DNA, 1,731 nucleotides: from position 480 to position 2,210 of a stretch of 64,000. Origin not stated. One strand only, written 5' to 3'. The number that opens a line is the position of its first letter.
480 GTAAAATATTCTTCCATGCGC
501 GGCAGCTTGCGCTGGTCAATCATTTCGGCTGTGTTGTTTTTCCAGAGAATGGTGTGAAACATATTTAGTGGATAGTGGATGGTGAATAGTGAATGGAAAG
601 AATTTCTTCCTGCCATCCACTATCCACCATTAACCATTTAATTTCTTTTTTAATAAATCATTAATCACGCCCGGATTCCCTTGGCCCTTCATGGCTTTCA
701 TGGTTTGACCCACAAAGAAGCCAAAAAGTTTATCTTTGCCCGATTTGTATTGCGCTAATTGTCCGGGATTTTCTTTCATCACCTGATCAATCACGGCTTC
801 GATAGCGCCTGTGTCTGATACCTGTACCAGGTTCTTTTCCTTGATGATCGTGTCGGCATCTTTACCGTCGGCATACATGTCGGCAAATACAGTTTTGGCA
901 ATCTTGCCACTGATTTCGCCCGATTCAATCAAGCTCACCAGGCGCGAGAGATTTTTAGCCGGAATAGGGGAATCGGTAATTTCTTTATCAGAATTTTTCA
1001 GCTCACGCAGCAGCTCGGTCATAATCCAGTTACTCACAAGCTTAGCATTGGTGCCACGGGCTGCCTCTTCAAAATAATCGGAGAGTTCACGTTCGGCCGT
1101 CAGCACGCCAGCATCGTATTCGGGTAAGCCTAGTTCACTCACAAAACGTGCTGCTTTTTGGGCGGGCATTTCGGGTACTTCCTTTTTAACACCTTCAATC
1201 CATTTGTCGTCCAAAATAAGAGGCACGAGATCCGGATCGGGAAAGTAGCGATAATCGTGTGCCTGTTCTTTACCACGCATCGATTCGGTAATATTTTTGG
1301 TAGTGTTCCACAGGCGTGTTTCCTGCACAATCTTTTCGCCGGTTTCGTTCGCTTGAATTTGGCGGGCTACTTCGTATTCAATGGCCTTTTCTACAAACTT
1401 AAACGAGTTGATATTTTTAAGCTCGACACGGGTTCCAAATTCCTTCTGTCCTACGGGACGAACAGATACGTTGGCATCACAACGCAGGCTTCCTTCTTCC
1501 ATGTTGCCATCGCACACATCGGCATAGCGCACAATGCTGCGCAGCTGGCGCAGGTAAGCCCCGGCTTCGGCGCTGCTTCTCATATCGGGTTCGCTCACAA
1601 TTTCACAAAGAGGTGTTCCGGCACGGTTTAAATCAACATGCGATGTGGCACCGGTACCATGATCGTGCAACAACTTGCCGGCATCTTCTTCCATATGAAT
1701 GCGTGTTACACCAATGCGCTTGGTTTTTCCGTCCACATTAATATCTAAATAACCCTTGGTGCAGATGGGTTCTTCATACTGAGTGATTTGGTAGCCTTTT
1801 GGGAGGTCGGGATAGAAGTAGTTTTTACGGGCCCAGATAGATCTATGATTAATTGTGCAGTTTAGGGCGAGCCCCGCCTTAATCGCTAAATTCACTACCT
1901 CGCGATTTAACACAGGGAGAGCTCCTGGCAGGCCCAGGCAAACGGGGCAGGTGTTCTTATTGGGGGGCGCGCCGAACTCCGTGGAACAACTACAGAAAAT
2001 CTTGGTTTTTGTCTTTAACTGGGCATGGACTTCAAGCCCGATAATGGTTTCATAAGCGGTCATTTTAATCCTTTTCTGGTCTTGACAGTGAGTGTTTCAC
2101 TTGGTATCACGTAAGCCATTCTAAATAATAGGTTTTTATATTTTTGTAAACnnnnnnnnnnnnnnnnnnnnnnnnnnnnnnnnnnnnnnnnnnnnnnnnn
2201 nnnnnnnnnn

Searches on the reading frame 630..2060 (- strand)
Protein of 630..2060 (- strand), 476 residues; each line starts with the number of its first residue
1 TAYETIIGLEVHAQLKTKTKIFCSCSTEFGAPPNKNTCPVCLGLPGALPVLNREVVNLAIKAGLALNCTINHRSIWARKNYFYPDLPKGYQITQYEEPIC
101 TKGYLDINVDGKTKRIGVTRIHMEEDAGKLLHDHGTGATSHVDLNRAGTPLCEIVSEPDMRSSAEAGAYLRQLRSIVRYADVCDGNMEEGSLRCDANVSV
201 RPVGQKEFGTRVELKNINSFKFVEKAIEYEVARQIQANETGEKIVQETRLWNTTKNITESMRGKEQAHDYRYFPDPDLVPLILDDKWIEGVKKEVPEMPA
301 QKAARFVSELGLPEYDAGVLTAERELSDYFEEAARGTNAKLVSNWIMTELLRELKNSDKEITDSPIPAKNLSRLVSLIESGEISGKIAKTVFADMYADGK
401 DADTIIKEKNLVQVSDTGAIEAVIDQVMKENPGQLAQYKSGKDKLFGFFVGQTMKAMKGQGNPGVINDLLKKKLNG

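Call 25: search_protein_families(library=pfam, proteins=[window:630-2060:-], max_evalue=0.001)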
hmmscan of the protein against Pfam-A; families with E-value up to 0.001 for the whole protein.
window:630-2060:- (476 aa): 2 families
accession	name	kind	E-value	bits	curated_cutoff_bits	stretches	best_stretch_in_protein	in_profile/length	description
PF02934.20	GatB_N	-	2.1e-130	434.3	23.4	1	6-289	2-277/277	GatB/GatE catalytic domain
PF02637.23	GatB_Yqey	-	2.4e-52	177.2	27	1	328-474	1-148/148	GatB domain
